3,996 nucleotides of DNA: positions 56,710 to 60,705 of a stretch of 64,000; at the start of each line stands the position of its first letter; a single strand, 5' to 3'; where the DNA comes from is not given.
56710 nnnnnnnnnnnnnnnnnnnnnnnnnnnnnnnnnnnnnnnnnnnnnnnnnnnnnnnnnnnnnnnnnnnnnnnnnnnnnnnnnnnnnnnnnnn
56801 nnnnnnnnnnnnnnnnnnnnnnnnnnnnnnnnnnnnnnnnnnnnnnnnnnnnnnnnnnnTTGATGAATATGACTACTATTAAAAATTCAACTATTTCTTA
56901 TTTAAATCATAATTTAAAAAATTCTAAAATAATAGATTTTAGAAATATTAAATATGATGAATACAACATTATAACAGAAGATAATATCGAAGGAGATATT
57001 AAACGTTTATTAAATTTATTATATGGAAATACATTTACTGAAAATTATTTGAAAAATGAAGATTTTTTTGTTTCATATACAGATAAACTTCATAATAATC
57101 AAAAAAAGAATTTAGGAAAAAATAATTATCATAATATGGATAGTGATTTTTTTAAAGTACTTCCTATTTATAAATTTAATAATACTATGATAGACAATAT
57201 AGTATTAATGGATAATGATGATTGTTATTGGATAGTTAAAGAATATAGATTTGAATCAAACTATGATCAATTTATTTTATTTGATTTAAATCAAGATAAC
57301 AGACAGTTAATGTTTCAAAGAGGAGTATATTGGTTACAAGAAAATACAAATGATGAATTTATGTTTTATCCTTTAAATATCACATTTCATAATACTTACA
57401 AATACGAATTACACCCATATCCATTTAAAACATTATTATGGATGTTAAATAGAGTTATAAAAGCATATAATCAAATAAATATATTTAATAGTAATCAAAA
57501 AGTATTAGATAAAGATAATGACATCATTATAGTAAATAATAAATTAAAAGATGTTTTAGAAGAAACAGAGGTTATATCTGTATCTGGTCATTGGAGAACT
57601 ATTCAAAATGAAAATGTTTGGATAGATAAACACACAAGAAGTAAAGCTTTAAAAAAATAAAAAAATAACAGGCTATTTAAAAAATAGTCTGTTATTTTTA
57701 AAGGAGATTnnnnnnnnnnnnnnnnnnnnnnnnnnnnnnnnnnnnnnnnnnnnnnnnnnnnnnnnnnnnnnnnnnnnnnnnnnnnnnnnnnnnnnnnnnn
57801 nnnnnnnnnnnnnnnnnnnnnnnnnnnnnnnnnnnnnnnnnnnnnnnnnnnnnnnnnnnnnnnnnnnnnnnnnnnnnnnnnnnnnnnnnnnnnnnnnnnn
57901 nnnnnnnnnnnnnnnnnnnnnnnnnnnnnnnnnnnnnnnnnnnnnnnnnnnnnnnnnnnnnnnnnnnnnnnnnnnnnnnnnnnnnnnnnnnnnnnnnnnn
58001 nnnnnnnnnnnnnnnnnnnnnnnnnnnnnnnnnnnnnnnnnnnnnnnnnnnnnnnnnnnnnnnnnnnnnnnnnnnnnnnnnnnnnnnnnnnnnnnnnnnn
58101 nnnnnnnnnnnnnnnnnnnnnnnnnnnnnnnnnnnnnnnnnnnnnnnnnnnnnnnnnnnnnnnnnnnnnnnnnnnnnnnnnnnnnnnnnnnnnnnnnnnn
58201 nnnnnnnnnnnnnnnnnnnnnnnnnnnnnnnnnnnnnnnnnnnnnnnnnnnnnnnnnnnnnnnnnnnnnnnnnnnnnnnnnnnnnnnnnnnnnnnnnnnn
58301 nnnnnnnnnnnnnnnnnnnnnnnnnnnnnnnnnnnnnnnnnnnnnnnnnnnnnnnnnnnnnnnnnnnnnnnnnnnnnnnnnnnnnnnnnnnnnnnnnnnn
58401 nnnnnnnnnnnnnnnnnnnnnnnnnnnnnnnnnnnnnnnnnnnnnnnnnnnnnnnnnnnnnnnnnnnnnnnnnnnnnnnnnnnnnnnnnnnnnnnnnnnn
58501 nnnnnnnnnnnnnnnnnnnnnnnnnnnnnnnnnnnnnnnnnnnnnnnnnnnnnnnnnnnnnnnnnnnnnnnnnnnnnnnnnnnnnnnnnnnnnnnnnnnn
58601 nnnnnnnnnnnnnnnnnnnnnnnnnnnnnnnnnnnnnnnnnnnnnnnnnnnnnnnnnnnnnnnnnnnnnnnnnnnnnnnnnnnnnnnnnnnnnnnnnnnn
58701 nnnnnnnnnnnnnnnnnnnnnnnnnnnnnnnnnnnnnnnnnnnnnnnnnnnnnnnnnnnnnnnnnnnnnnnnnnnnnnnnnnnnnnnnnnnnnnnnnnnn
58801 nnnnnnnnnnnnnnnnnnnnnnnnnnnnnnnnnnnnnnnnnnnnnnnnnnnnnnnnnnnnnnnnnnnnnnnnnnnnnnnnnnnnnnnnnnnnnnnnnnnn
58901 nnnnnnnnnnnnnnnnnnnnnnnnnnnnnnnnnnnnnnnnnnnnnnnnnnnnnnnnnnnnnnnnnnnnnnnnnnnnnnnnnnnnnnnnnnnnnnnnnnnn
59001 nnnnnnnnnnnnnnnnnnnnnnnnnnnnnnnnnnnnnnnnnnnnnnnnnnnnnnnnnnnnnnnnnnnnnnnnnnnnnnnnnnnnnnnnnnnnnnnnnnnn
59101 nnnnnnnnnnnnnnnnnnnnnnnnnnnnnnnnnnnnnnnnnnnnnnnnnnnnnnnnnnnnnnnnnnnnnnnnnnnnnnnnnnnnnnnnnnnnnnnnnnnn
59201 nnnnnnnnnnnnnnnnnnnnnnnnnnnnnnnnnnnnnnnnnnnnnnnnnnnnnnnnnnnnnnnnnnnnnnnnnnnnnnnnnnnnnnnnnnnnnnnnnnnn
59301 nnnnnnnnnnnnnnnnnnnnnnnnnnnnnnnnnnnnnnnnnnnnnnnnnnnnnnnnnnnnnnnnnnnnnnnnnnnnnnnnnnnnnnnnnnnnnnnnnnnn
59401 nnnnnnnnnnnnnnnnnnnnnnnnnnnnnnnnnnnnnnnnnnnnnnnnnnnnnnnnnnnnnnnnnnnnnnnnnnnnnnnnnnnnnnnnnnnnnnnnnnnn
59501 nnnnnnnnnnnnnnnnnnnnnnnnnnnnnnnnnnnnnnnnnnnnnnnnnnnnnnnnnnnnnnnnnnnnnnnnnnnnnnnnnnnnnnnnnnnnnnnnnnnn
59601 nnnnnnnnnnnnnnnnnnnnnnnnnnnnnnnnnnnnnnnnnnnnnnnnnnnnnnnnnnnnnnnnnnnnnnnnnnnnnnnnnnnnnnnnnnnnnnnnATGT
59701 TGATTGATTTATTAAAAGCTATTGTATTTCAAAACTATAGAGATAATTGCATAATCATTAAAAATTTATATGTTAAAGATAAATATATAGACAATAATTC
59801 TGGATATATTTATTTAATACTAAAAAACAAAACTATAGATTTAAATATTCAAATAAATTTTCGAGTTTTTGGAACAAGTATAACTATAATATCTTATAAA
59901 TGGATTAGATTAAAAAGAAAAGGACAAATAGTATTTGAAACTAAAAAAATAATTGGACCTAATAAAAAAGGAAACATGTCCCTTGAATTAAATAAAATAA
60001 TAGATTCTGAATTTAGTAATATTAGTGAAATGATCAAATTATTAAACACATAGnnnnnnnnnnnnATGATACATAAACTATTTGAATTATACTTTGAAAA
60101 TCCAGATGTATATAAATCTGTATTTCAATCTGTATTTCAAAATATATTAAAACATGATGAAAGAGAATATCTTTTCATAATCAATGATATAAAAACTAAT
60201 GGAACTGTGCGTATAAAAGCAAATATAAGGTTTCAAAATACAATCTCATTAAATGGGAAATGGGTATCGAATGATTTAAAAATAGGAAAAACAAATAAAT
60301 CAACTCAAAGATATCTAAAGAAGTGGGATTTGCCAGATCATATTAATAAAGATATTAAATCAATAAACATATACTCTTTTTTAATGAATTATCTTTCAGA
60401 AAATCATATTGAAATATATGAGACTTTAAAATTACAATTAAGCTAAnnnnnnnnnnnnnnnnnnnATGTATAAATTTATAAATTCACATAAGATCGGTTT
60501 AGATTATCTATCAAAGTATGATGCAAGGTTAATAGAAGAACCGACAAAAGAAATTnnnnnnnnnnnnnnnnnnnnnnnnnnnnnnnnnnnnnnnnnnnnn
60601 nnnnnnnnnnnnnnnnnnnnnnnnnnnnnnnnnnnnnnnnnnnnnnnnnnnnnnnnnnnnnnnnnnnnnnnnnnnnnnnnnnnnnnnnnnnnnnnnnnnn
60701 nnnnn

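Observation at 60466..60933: Orphan Doc-type (Fic-fold) toxin gene embedded in the paralog array without a recognisable Phd antitoxin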

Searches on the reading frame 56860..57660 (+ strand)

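Call 3: search_protein_families(library=pfam, proteins=[window:56860-57660:+], max_evalue=1)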
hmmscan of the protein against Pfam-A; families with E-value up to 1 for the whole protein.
window:56860-57660:+ (266 aa): 0 families

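Call 5: search_protein_families(library=phrogs, proteins=[window:56860-57660:+], max_evalue=0.1)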
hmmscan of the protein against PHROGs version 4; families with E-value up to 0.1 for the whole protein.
window:56860-57660:+ (266 aa): 2 families
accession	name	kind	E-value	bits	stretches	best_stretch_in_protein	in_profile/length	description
phrog_10678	-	unknown function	0.012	16.7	1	236-261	177-202/214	-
phrog_36343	-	unknown function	0.075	14.4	1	193-258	5-69/80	-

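Call 18: search_protein_families(library=padloc, proteins=[window:56860-57660:+], max_evalue=0.1)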
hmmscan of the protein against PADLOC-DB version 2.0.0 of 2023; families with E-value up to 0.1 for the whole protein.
window:56860-57660:+ (266 aa): 0 families

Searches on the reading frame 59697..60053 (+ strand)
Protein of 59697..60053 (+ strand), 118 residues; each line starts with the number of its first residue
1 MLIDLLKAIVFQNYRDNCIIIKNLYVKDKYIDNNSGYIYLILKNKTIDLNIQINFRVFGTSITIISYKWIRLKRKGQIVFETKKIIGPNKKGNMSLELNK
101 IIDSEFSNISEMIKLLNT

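Call 3: search_protein_families(library=pfam, proteins=[window:59697-60053:+], max_evalue=1)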
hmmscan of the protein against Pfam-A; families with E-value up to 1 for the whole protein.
window:59697-60053:+ (118 aa): 0 families

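Call 5: search_protein_families(library=phrogs, proteins=[window:59697-60053:+], max_evalue=0.1)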
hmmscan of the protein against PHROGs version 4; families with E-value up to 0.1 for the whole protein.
window:59697-60053:+ (118 aa): 1 family
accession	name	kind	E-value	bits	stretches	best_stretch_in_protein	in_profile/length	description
phrog_35630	-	unknown function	0.062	14.8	0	48-117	31-106/109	-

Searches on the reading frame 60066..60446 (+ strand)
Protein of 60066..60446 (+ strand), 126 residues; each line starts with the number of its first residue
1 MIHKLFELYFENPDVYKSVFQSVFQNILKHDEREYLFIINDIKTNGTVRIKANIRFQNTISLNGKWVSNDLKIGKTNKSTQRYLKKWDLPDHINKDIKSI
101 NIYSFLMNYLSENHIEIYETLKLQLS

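Call 3: search_protein_families(library=pfam, proteins=[window:60066-60446:+], max_evalue=1)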
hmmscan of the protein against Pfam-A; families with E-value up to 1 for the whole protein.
window:60066-60446:+ (126 aa): 2 families
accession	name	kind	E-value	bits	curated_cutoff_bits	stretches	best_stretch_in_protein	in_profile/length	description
PF23868.1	Mmc1_C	-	0.085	12.9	27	1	5-95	34-105/175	Mmc1 C-terminal domain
PF01849.23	NAC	-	0.12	12.7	21.3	1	7-25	31-49/57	NAC domain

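Call 5: search_protein_families(library=phrogs, proteins=[window:60066-60446:+], max_evalue=0.1)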
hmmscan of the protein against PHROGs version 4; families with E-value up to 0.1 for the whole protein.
window:60066-60446:+ (126 aa): 2 families
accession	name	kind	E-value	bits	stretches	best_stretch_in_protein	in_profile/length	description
phrog_693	-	tail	0.048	13.5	1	24-120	51-139/493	tail fiber protein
phrog_18121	-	unknown function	0.071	14.4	0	23-65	11-55/63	-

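Call 18: search_protein_families(library=padloc, proteins=[window:60066-60446:+], max_evalue=0.1)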
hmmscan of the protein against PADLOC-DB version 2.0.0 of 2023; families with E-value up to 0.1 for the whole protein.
window:60066-60446:+ (126 aa): 0 families

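Call 59: find_homologous_proteins(query=A5, max_evalue=0.001)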
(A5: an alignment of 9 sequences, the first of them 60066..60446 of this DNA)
Query A5 (9 sequences) (126 aa, profile of the alignment): 4 proteins with E <= 0.001 among 1467 candidates.
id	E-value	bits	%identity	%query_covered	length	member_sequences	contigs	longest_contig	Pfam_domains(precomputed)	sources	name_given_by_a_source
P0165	9.5e-33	132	32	20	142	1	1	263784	-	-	-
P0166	1.6e-18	85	100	100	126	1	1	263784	-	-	-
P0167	1.9e-17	82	25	29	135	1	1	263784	-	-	-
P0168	6.8e-11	61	28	29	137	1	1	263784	-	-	-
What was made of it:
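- Tried and rejected: Homologues of the array family: a search of 5.8 billion proteins returned only this contig's own proteins (call 59).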

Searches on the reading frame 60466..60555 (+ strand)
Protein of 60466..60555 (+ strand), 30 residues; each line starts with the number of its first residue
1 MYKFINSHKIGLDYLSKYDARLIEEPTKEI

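Call 64: search_solved_structures(query=A6, max_evalue=10, show_alignments=3)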
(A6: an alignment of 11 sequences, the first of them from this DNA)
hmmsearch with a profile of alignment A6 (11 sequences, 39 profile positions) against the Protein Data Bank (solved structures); distinct sequences matched with E-value up to 10: 6.
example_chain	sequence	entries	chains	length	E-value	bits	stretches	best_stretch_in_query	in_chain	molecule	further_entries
1rt8_A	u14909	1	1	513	0.9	12.5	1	11-28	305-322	fimbrin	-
8a5j_A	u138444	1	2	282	1.2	12.2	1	4-23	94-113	Serine/threonine-protein kinase 4 37kDa subunit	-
9iic_B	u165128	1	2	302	1.2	12.1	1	4-23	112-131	Serine/threonine-protein kinase 4 37kDa subunit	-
8pav_A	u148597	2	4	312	1.3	12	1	4-23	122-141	Serine/threonine-protein kinase 4 37kDa subunit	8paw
6yat_A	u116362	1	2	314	1.3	12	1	4-23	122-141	Serine/threonine-protein kinase 4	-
3com_A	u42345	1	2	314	1.3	12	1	4-23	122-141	Serine/threonine-protein kinase 4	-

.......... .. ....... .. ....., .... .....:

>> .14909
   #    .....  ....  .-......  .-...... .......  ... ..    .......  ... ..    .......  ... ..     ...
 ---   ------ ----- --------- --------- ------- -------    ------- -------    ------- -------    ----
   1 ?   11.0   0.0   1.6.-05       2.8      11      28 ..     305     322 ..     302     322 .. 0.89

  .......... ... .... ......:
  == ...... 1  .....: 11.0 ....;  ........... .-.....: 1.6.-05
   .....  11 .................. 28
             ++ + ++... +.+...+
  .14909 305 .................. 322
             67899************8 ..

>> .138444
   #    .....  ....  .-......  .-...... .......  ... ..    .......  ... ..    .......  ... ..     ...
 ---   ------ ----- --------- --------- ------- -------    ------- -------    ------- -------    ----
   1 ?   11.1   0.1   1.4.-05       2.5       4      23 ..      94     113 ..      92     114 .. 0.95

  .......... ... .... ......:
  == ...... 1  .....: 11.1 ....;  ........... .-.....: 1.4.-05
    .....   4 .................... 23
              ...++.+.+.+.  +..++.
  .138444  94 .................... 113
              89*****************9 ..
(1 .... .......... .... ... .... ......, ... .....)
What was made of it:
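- On Fic classes II/III (cis inhibitory helix): It has no PDB sequence match (call 64).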
